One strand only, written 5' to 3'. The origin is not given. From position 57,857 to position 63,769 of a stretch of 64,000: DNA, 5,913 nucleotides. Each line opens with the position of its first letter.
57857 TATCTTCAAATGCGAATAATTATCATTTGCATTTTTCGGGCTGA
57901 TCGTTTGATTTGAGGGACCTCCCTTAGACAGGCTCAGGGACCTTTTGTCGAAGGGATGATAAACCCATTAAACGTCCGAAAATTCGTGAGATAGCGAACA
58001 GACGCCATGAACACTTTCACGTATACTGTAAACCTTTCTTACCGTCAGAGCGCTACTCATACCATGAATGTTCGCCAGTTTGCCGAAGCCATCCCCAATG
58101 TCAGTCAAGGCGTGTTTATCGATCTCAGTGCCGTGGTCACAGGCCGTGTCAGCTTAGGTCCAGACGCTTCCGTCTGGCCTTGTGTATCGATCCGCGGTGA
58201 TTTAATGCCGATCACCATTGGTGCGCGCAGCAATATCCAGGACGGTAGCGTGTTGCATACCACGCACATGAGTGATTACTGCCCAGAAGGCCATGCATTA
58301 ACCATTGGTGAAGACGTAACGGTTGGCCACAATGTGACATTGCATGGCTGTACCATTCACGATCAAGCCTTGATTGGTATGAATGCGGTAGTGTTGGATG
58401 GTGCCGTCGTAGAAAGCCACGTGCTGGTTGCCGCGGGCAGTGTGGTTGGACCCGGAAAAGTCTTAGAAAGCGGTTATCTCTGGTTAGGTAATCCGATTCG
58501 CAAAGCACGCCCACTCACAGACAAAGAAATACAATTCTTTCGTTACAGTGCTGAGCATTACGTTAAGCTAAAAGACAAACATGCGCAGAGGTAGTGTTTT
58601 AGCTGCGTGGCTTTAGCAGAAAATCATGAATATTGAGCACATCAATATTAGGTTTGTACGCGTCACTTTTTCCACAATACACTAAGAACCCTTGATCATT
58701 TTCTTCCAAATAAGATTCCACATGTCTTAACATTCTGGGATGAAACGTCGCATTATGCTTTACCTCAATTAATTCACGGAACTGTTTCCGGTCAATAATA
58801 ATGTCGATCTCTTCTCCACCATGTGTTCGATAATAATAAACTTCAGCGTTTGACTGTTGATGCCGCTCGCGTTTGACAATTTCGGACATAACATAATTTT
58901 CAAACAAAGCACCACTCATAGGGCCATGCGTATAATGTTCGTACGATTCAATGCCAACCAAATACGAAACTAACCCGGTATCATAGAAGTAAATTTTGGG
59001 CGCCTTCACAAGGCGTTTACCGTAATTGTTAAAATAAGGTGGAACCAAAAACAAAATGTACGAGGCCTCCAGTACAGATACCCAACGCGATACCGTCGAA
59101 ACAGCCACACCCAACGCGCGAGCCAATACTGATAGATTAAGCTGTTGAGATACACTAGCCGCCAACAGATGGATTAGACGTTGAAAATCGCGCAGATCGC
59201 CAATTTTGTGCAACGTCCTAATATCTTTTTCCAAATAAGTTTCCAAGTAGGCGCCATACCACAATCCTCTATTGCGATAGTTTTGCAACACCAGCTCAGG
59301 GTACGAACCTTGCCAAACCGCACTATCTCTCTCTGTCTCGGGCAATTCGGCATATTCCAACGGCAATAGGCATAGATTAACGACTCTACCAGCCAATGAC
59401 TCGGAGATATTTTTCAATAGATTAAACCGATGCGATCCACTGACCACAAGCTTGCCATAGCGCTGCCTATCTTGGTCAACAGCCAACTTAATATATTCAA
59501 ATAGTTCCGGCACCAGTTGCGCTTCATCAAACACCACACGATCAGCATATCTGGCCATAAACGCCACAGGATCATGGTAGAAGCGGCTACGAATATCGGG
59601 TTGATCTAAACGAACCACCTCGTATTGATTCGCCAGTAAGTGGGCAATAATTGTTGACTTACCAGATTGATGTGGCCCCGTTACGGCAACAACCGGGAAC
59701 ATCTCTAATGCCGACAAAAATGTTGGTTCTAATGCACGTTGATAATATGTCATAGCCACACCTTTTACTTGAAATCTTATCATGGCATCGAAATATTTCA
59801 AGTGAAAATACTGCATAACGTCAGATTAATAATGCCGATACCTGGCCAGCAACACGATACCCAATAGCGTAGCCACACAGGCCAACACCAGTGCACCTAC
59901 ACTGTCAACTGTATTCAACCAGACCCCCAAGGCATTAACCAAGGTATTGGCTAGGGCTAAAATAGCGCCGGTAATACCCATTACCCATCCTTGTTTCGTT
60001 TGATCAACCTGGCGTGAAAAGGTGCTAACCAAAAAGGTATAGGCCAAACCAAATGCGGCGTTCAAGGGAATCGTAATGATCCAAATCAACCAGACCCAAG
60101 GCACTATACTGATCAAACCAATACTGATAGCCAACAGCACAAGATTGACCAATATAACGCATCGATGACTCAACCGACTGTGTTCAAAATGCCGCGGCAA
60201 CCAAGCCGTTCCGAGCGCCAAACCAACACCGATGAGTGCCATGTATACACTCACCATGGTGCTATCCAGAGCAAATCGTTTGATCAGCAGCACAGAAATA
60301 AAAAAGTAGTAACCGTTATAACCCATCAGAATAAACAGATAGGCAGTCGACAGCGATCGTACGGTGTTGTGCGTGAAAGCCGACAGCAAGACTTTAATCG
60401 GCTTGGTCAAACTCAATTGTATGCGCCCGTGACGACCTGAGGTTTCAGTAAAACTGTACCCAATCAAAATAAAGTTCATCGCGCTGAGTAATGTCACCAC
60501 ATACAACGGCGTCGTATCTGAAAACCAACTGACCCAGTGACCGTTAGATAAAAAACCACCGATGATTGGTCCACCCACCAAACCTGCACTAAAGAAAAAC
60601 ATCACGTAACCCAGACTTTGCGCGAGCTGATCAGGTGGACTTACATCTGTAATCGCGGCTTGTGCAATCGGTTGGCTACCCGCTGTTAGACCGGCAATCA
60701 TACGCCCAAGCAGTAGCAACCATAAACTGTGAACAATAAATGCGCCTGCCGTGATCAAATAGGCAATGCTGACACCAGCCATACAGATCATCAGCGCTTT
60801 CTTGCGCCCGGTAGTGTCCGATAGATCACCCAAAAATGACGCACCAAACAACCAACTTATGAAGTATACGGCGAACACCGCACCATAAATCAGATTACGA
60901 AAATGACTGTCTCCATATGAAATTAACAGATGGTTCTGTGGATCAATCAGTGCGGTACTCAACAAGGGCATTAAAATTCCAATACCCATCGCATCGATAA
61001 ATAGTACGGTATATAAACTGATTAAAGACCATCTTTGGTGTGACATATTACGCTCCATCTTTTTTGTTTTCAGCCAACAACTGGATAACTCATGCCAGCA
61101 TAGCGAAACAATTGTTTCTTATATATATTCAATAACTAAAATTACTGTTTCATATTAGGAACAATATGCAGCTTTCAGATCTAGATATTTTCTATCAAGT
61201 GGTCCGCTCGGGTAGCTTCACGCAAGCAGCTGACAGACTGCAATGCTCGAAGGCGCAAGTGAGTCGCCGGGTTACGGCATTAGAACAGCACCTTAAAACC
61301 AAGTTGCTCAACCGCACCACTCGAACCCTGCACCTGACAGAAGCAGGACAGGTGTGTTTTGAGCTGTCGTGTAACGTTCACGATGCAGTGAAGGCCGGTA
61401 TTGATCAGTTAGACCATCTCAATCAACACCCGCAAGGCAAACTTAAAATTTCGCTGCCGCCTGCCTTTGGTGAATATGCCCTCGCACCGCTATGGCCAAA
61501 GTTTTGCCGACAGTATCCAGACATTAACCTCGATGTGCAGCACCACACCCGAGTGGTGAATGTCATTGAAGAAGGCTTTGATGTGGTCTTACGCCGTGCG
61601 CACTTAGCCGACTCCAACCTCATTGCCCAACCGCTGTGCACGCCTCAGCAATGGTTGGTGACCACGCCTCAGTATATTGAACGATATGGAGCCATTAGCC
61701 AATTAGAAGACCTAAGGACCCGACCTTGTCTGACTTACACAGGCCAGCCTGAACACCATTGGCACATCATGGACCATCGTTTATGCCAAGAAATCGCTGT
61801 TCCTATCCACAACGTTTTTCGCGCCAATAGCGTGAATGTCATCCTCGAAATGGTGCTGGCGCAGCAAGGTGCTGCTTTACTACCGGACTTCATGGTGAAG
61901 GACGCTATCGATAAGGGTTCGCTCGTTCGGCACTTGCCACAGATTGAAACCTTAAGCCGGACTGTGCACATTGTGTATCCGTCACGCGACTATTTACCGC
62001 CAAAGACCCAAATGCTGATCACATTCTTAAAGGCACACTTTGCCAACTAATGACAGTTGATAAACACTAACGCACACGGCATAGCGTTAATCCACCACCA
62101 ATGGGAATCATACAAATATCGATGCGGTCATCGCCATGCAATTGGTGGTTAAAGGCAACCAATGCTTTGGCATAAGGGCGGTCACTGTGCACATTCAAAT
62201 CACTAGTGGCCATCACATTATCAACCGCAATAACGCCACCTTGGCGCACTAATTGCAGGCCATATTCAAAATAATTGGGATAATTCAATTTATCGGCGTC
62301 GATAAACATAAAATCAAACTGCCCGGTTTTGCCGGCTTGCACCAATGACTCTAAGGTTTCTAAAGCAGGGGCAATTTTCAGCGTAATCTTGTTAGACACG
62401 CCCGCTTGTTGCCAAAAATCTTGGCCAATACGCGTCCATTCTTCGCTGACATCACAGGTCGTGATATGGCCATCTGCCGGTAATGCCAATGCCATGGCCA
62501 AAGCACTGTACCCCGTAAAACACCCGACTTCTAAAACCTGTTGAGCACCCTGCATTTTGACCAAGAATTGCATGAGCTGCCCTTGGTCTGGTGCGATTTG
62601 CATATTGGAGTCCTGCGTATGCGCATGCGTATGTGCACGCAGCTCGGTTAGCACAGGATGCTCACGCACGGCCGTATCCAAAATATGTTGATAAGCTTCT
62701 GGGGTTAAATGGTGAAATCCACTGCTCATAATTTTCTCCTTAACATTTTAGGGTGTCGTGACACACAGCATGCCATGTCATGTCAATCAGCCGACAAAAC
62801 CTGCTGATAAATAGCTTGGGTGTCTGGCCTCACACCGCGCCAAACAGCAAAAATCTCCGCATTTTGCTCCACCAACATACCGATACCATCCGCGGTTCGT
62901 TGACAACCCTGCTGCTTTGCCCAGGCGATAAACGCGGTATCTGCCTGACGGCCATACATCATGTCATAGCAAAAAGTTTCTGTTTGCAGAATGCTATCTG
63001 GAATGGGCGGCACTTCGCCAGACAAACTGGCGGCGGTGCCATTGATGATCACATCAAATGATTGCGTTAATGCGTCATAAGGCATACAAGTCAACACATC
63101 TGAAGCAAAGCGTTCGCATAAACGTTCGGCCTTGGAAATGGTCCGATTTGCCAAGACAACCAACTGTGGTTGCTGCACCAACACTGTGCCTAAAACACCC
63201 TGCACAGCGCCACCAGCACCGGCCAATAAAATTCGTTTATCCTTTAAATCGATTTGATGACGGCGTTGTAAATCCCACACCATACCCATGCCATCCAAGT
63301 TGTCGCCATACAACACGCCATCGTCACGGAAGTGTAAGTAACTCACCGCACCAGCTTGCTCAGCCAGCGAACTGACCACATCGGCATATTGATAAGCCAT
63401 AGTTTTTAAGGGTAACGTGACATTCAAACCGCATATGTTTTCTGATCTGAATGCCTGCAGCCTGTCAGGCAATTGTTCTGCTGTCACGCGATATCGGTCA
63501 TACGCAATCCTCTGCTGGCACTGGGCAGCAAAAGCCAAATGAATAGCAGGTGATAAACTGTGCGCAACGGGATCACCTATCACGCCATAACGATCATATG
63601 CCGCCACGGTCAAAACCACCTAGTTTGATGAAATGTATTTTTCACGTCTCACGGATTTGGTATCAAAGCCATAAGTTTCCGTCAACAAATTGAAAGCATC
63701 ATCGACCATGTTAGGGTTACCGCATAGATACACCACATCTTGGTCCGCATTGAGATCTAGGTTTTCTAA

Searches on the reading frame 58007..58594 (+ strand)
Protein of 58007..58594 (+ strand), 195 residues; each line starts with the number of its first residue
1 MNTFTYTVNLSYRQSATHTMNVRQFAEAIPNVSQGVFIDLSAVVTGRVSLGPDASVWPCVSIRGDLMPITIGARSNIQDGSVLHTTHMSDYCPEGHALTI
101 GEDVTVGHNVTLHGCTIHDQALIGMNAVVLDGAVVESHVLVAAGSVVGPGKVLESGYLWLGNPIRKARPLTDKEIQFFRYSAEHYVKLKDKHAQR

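Call 52: find_encoding_contigs(protein=window:58007-58594:+, flank=10000, max_places=10)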
Protein window:58007-58594:+ (195 aa): 6 contigs read that carry it; 6 places shown.
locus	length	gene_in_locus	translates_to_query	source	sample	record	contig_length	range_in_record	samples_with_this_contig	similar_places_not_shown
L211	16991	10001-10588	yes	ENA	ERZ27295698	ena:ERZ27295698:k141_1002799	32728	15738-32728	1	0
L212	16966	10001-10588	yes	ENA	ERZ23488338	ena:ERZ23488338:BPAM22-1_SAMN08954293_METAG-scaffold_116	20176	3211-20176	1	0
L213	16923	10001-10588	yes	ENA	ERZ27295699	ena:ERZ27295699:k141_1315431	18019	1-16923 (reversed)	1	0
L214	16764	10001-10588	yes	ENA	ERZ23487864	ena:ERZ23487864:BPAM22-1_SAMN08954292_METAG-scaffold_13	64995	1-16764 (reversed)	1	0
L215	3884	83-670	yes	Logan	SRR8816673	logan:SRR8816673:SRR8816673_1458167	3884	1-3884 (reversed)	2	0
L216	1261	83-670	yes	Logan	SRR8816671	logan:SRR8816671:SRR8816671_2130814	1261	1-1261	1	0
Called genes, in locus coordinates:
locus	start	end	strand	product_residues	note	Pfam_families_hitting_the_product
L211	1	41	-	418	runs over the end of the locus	PF02655:ATP-grasp_3 (weak), PF13535:ATP-grasp_4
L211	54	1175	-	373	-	PF13173:AAA_14 (faint)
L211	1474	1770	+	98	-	-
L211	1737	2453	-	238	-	PF00106:adh_short, PF08659:KR, PF13561:adh_short_C2, PF23441:SDR (weak)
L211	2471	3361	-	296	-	PF00126:HTH_1, PF03466:LysR_substrate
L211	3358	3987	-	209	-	PF00625:Guanylate_kin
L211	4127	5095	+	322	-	PF00348:polyprenyl_synt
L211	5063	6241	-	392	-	PF10509:GalKase_gal_bdg, PF00288:GHMP_kinases_N, PF08544:GHMP_kinases_C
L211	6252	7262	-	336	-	PF01087:GalP_UDP_transf, PF02744:GalP_UDP_tr_C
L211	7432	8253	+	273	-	PF00142:Fer4_NifH (faint), PF01656:CbiA, PF02374:ArsA_ATPase (weak), PF06564:CBP_BcsQ (weak), PF09140:MipZ, PF10609:ParA, PF13614:AAA_31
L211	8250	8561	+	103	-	PF03776:MinE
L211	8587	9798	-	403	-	-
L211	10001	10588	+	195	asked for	PF25087:GMPPB_C (faint), PF25084:LbH_EIF2B (weak), PF00132:Hexapep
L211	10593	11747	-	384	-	PF13173:AAA_14, PF13635:DUF4143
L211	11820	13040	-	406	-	PF07690:MFS_1, PF00083:Sugar_tr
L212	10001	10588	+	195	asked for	PF25087:GMPPB_C (faint), PF25084:LbH_EIF2B (weak), PF00132:Hexapep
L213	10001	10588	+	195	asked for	PF25087:GMPPB_C (faint), PF25084:LbH_EIF2B (weak), PF00132:Hexapep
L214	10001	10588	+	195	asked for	PF25087:GMPPB_C (faint), PF25084:LbH_EIF2B (weak), PF00132:Hexapep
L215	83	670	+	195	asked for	PF25087:GMPPB_C (faint), PF25084:LbH_EIF2B (weak), PF00132:Hexapep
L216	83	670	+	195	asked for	PF25087:GMPPB_C (faint), PF25084:LbH_EIF2B (weak), PF00132:Hexapep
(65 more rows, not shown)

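Call 93: find_homologous_proteins(query=window:58007-58594:+, max_evalue=1e-40)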
Query window:58007-58594:+ (195 aa): 2346 proteins with E <= 1e-40 among 8000 candidates; the best 120 are listed.
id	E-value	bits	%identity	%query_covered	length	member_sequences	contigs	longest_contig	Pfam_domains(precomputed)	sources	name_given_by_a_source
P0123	5.1e-127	439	100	100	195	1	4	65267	PF00132.31,PF25087.2,PF25084.2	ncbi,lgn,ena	-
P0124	1.1e-87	311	78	90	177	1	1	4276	PF14602.13,PF00132.31,PF25087.2,PF25084.2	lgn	-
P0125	2.3e-87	310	77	92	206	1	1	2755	PF14602.13,PF00132.31,PF25087.2,PF25084.2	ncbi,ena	-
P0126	9.0e-80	285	71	88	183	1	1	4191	PF00132.31,PF25087.2,PF25084.2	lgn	-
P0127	1.9e-79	284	68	89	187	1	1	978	PF00132.31,PF25087.2,PF25084.2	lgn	-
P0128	2.4e-79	283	73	90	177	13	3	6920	PF14602.13,PF00132.31,PF25087.2,PF25084.2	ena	-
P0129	3.5e-77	276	70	90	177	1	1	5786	PF00132.31,PF25087.2,PF25084.2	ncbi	-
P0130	4.4e-77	276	71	89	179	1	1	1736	PF00132.31,PF25087.2,PF25084.2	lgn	-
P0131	1.1e-76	275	71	89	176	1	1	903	PF14602.13,PF00132.31,PF25087.2,PF25084.2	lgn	-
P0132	4.5e-76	273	70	88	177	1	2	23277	PF14602.13,PF00132.31,PF25087.2,PF25084.2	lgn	-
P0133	9.1e-76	272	70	89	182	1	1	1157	PF00132.31,PF25087.2,PF25084.2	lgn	-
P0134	6.4e-74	266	68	89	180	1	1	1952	PF00132.31,PF25087.2,PF25084.2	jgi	-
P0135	3.5e-73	263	67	89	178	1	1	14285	PF14602.13,PF00132.31,PF25087.2,PF25084.2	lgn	-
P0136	9.2e-73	262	66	89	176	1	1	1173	PF00132.31,PF25087.2,PF25084.2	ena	-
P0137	3.2e-72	260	67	88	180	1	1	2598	PF14602.13,PF00132.31,PF25087.2,PF25084.2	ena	-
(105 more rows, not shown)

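Call 94: find_encoding_contigs(protein=P0125, flank=5000, max_places=3)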
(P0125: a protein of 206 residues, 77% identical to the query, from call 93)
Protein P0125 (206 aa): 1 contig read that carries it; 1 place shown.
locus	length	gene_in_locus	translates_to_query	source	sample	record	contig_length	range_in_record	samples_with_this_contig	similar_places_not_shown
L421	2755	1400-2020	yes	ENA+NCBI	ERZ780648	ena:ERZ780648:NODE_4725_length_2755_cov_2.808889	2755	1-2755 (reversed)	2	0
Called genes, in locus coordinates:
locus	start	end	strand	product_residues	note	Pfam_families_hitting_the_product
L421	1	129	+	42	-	?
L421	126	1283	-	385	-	-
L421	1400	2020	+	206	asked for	PF00132:Hexapep (weak), PF25087:GMPPB_C (faint), PF14602:Hexapep_2 (faint), PF25084:LbH_EIF2B, PF00132:Hexapep (weak)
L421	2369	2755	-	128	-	?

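Call 95: find_encoding_contigs(protein=P0124, flank=5000, max_places=3)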
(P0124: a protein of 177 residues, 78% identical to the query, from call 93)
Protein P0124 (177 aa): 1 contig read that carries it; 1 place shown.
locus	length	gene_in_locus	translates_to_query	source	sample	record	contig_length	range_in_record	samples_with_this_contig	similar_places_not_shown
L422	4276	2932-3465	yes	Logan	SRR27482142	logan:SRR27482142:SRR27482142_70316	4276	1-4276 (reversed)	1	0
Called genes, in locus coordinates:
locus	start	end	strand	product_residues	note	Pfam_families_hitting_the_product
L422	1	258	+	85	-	?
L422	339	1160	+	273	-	PF00142:Fer4_NifH (weak), PF01656:CbiA, PF02374:ArsA_ATPase (weak), PF06564:CBP_BcsQ (weak), PF09140:MipZ, PF10609:ParA, PF13614:AAA_31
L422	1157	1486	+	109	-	PF03776:MinE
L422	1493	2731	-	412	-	-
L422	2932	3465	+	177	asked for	PF00132:Hexapep (weak), PF25087:GMPPB_C (faint), PF14602:Hexapep_2 (faint), PF25084:LbH_EIF2B, PF00132:Hexapep (weak)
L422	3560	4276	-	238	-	?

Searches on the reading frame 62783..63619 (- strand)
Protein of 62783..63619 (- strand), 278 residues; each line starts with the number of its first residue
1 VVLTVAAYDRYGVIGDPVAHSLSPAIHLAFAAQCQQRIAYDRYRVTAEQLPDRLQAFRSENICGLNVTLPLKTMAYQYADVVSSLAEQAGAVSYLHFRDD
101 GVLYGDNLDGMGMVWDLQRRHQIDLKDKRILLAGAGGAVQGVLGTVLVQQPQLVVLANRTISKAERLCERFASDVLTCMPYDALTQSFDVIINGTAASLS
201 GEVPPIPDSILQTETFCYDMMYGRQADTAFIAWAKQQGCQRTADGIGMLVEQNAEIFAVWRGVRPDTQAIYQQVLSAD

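Call 92: search_protein_families(library=pfam, proteins=[window:62783-63619:-], max_evalue=0.001)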
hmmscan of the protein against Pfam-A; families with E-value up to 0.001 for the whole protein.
window:62783-63619:- (278 aa): 3 families
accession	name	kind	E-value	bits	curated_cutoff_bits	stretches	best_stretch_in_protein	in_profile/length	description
PF08501.16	Shikimate_dh_N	-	4.1e-22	78.6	27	1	13-92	1-80/83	Shikimate dehydrogenase substrate binding domain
PF01488.26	Shikimate_DH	-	5.2e-10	40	24.3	1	121-198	7-86/138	Shikimate / quinate 5-dehydrogenase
PF18317.6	SDH_C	-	4.7e-05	23.5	25.8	1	245-275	1-31/31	Shikimate 5'-dehydrogenase C-terminal domain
